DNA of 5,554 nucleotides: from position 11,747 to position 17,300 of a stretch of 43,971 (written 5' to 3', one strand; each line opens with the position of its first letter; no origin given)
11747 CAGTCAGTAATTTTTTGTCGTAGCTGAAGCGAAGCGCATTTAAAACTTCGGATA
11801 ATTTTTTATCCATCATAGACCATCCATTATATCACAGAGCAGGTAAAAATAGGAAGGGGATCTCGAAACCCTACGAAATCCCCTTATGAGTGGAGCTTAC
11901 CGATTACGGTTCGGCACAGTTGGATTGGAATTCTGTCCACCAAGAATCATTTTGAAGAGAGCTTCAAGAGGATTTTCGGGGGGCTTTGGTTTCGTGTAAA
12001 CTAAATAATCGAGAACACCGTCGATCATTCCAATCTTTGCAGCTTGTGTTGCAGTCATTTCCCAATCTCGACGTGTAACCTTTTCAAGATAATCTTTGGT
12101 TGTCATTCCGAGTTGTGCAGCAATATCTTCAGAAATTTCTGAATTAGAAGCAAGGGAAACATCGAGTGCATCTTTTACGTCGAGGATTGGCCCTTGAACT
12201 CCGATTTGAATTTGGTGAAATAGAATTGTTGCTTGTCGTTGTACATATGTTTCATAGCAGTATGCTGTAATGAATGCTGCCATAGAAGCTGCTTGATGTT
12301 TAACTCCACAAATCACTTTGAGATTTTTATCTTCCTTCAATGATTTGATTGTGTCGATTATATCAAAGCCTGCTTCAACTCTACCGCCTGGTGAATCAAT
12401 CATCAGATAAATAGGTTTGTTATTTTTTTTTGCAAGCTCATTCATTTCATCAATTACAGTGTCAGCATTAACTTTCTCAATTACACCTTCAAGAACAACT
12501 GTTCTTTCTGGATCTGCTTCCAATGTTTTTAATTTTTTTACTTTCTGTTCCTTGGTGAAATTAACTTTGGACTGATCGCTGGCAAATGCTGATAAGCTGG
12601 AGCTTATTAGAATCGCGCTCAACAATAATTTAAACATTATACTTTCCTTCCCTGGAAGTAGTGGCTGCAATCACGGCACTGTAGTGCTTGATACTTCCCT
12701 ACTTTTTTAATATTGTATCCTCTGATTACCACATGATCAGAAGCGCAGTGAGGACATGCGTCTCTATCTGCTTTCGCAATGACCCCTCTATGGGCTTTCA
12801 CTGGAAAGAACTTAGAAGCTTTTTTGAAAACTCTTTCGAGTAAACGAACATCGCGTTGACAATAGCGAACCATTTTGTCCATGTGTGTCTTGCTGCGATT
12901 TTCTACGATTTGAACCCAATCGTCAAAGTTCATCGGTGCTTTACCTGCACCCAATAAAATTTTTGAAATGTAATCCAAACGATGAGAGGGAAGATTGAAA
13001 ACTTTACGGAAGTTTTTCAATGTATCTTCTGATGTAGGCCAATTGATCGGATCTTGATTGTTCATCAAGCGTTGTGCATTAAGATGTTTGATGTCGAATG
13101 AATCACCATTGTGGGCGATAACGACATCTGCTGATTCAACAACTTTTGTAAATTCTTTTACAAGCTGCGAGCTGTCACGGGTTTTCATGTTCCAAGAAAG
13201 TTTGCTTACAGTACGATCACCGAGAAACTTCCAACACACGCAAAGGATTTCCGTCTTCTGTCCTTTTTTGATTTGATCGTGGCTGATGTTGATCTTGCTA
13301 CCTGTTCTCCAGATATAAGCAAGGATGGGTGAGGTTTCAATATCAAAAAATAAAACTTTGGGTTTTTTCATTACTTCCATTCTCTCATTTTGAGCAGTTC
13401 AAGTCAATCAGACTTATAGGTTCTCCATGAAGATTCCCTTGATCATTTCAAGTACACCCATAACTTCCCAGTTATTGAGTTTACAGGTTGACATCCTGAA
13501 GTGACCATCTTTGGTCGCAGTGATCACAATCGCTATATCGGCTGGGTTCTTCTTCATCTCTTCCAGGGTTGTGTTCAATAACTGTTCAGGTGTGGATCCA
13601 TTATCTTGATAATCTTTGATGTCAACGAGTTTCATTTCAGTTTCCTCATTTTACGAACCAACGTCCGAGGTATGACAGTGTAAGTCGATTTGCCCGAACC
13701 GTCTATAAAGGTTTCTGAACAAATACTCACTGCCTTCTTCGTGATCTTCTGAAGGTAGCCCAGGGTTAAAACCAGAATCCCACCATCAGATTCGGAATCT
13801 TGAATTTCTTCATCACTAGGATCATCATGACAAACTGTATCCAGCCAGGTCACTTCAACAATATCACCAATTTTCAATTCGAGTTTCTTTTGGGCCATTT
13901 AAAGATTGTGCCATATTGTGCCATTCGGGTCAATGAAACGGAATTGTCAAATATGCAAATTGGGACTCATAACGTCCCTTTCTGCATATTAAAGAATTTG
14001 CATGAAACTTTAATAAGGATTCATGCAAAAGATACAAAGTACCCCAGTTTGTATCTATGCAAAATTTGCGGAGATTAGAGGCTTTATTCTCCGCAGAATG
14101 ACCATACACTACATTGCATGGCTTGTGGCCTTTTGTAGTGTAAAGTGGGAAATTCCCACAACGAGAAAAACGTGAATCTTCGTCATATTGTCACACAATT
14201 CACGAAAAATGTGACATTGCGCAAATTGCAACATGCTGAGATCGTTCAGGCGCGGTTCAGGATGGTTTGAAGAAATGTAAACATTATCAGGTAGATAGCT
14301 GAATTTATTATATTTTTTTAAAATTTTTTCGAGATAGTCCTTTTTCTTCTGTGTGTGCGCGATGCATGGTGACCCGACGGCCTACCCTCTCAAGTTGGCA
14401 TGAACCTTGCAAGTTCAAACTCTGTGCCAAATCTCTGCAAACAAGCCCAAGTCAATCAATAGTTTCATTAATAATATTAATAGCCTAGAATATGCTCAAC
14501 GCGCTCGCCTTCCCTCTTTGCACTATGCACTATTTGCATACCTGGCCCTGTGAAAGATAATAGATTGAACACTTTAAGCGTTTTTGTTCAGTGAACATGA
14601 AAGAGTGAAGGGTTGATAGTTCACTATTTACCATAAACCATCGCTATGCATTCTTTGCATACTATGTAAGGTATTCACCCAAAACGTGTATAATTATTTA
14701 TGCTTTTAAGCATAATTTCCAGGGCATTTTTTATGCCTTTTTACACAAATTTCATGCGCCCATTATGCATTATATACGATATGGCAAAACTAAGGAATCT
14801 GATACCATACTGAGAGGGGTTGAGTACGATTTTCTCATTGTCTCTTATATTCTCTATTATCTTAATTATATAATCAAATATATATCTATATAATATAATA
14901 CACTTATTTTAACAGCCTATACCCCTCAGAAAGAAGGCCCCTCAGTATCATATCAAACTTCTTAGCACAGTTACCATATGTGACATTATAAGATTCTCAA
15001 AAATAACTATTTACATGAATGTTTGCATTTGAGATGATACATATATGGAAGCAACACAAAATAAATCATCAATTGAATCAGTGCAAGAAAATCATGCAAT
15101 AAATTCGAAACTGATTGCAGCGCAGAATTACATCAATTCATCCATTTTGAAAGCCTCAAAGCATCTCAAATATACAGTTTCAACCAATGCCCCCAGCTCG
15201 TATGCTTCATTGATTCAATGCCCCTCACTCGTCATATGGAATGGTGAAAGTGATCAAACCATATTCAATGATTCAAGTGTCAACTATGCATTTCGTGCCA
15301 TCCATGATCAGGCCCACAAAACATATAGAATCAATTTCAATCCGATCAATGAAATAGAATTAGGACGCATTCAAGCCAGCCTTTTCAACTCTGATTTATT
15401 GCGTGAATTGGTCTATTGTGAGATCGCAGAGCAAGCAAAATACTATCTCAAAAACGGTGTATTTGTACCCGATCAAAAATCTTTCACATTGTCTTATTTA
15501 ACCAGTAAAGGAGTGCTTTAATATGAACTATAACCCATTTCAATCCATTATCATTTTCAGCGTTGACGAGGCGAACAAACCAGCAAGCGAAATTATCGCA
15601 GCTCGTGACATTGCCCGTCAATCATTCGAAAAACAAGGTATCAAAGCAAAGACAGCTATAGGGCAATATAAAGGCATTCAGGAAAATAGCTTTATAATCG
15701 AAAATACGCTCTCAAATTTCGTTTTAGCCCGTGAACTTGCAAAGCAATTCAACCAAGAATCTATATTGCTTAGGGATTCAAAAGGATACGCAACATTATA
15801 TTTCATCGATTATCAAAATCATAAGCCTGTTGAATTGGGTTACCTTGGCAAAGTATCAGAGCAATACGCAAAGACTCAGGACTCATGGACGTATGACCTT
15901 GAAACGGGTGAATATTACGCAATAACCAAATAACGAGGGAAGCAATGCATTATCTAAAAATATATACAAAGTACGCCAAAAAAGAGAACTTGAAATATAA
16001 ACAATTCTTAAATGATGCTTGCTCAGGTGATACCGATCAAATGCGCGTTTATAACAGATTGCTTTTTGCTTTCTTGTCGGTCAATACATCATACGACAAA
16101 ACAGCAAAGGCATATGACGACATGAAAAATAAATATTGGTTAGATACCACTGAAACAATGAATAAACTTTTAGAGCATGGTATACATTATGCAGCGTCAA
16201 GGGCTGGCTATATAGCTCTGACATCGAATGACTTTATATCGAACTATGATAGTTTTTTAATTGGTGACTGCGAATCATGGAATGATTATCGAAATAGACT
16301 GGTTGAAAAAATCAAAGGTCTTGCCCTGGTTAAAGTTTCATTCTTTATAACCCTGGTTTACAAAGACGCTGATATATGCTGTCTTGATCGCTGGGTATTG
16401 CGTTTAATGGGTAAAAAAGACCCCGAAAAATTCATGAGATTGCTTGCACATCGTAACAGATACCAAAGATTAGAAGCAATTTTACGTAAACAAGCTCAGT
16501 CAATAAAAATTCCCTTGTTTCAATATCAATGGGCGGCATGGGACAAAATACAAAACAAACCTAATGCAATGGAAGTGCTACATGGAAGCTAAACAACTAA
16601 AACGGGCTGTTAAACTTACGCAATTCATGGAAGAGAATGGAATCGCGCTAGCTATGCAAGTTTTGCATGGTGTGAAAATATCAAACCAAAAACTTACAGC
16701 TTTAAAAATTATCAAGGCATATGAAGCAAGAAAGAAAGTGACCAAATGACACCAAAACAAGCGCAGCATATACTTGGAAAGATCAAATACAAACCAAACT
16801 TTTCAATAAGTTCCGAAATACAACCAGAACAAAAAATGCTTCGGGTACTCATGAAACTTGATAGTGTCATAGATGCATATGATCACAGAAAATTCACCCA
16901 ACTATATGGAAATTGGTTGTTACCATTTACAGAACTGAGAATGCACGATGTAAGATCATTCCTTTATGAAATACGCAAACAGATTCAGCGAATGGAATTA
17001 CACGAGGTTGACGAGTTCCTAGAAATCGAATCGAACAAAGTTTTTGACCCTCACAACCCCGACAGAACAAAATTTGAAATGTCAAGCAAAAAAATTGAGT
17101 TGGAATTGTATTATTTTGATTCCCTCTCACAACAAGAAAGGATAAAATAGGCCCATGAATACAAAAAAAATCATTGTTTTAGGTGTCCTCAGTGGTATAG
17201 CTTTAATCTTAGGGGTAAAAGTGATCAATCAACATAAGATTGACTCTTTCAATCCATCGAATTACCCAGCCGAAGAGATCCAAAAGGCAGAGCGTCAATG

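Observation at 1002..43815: Hyper-abundant, strand-symmetric 8/9-mer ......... dispersed through the whole genome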

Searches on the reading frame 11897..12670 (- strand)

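Call 67: search_protein_families(library=ncbifam, proteins=[window:11897-12670:-], max_evalue=0.01)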
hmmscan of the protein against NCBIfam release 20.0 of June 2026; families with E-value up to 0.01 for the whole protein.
window:11897-12670:- (257 aa): 11 families
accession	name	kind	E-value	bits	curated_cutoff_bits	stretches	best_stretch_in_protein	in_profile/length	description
NF009205.0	PRK12553.1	subfamily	9.8e-23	80.8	228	1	53-221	35-203/211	ATP-dependent Clp protease proteolytic subunit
NF001368.0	PRK00277.1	subfamily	1.9e-20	73.6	249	1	55-221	32-196/203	ATP-dependent Clp protease proteolytic subunit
TIGR00493.1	clpP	equivalog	2.5e-20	73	308.6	1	55-220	27-190/192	ATP-dependent Clp endopeptidase proteolytic subunit ClpP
NF011089.0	PRK14512.1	equivalog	1e-16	61.3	251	1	47-220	23-191/200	ATP-dependent Clp protease proteolytic subunit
NF045542.1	Clp_rel_HeadMat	equivalog_domain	1.6e-16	60.7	120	1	62-218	7-164/165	head maturation protease, ClpP-related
NF009203.0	PRK12551.1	equivalog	2.4e-16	60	359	1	55-221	25-189/196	ATP-dependent Clp protease proteolytic subunit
NF045540.1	scaf_prot_MCP1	exception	4.2e-14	52.2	475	1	66-221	14-162/652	ClpP-like prohead protease/major capsid protein fusion protein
NF011091.0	PRK14514.1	equivalog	2.1e-13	50.4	361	1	55-220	54-217/221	ATP-dependent Clp endopeptidase proteolytic subunit ClpP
TIGR00706.1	SppA_dom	equivalog_domain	2.3e-09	37.2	155.45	1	58-148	5-94/208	signal peptide peptidase SppA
NF011090.0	PRK14513.1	equivalog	1.9e-08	34.4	347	1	55-222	27-192/201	ATP-dependent Clp protease proteolytic subunit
NF009204.0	PRK12552.1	equivalog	2.1e-08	33.8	263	1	81-221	67-213/225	ATP-dependent Clp protease proteolytic subunit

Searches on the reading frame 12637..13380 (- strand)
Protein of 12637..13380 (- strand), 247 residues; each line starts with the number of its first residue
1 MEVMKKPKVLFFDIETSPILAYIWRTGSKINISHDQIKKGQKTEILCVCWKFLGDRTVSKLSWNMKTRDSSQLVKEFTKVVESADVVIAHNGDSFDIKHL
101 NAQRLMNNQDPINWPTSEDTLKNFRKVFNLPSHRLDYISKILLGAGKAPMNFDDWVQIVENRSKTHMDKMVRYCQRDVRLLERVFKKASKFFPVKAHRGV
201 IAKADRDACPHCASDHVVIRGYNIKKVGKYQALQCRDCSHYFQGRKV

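Call 67: search_protein_families(library=ncbifam, proteins=[window:12637-13380:-], max_evalue=0.01)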
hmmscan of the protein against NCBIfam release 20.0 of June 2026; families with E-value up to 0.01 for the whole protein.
window:12637-13380:- (247 aa): 5 families
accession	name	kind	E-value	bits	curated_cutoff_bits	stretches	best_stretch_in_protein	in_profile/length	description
NF004421.0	PRK05762.1-2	equivalog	6.6e-07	28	570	1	120-189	292-359/795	DNA polymerase II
NF004963.0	PRK06309.1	equivalog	1.8e-05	24.5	245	1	72-157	68-154/232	DNA polymerase III subunit epsilon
NF004422.0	PRK05762.1-4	equivalog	3.5e-05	22.3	1103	1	127-190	289-352/789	DNA polymerase II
NF050000.1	IS1_IS1595_Zn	domain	0.0015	19.1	28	1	209-243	1-32/34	IS1/IS1595 family N-terminal zinc-binding domain-containing protein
NF004420.0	PRK05762.1-1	equivalog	0.0019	16.9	1435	1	127-202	285-359/783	DNA polymerase II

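Call 91: search_protein_families(library=phrogs, proteins=[window:12637-13380:-], max_evalue=0.001)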
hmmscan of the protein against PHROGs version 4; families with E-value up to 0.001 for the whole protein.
window:12637-13380:- (247 aa): 5 families
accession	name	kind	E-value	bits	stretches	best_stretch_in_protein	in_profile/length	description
phrog_403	-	DNA, RNA and nucleotide metabolism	3e-55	188.4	1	3-246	61-305/321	DNA polymerase exonuclease subunit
phrog_17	-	DNA, RNA and nucleotide metabolism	5.1e-15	55.5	1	3-193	666-829/1445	DNA polymerase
phrog_262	-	DNA, RNA and nucleotide metabolism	9e-08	31.6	1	120-188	262-328/856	DNA polymerase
phrog_2062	-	DNA, RNA and nucleotide metabolism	0.00013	21.7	0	130-188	275-329/502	DNA polymerase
phrog_10675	-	unknown function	0.00095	20.3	0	208-243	7-42/98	-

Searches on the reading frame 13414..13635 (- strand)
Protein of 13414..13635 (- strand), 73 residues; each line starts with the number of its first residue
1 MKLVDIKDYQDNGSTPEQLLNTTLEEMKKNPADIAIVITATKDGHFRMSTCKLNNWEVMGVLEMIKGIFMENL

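Call 104: search_protein_families(library=phrogs, proteins=[window:13414-13635:-], max_evalue=0.01)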
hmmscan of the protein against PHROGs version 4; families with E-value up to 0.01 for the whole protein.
window:13414-13635:- (73 aa): 0 families

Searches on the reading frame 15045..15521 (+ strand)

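Call 34: search_protein_families(library=phrogs, proteins=[window:15045-15521:+], max_evalue=0.01)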
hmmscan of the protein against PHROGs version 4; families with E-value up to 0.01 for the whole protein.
window:15045-15521:+ (158 aa): 1 family
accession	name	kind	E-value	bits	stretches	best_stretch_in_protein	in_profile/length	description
phrog_7806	-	unknown function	1.3e-11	45.6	1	17-153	10-155/162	-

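Call 41: search_protein_families(library=pfam, proteins=[window:15045-15521:+], max_evalue=0.1)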
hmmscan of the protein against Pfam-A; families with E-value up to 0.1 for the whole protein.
window:15045-15521:+ (158 aa): 1 family
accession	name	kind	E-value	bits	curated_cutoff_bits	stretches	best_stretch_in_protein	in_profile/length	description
PF22720.1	SNaCT14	-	0.092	13.5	27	1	32-92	66-124/186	Short NACHT-associated C-Terminal domain, family 14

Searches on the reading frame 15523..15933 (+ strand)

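Call 34: search_protein_families(library=phrogs, proteins=[window:15523-15933:+], max_evalue=0.01)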
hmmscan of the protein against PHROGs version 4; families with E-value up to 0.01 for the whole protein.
window:15523-15933:+ (136 aa): 1 family
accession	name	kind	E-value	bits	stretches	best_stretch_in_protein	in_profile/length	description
phrog_2226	-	other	2.6e-12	47.7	1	10-134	8-141/142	SAM-dependent methyltransferase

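Call 41: search_protein_families(library=pfam, proteins=[window:15523-15933:+], max_evalue=0.1)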
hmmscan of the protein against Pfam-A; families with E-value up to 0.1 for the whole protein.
window:15523-15933:+ (136 aa): 1 family
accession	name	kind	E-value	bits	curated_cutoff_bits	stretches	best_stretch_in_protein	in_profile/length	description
PF23780.1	S-AdoMet_lyase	-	5.4e-13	49.5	28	1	25-134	16-132/133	S-Adenosylmethionine lyase family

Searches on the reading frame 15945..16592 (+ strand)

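Call 34: search_protein_families(library=phrogs, proteins=[window:15945-16592:+], max_evalue=0.01)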
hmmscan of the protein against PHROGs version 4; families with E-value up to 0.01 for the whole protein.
window:15945-16592:+ (215 aa): 1 family
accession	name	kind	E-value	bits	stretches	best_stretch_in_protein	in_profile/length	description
phrog_3842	-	unknown function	0.0061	17.5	0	129-200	127-198/206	-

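Call 41: search_protein_families(library=pfam, proteins=[window:15945-16592:+], max_evalue=0.1)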
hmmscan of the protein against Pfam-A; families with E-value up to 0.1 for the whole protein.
window:15945-16592:+ (215 aa): 2 families
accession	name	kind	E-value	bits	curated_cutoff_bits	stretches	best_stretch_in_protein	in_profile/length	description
PF22175.2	Ogg-HhH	-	2.6e-13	50.3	27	1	29-189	14-173/173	8-oxoguanine DNA glycosylase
PF23802.1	DUF7178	-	3.6e-05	24.2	27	1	129-204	116-191/193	Family of unknown function (DUF7178)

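Call 67: search_protein_families(library=ncbifam, proteins=[window:15945-16592:+], max_evalue=0.01)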
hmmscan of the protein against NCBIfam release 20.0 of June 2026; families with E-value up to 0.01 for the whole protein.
window:15945-16592:+ (215 aa): 1 family
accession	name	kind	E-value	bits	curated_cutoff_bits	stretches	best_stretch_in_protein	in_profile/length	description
NF002305.0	PRK01229.1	equivalog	1.5e-14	54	183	1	9-192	14-194/210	N-glycosylase/DNA lyase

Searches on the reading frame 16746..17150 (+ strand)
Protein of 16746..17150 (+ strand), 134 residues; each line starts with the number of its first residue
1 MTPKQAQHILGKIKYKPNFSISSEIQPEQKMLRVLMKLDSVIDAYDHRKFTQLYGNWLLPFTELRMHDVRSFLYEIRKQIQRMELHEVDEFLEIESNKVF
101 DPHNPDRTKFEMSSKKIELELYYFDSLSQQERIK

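Call 34: search_protein_families(library=phrogs, proteins=[window:16746-17150:+], max_evalue=0.01)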
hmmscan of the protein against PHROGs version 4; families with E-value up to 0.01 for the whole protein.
window:16746-17150:+ (134 aa): 1 family
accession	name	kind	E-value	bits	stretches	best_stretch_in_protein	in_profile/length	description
phrog_1540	-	unknown function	2.7e-11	44.1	1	1-104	46-151/333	-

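Call 41: search_protein_families(library=pfam, proteins=[window:16746-17150:+], max_evalue=0.1)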
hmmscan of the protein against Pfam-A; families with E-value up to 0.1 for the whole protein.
window:16746-17150:+ (134 aa): 0 families
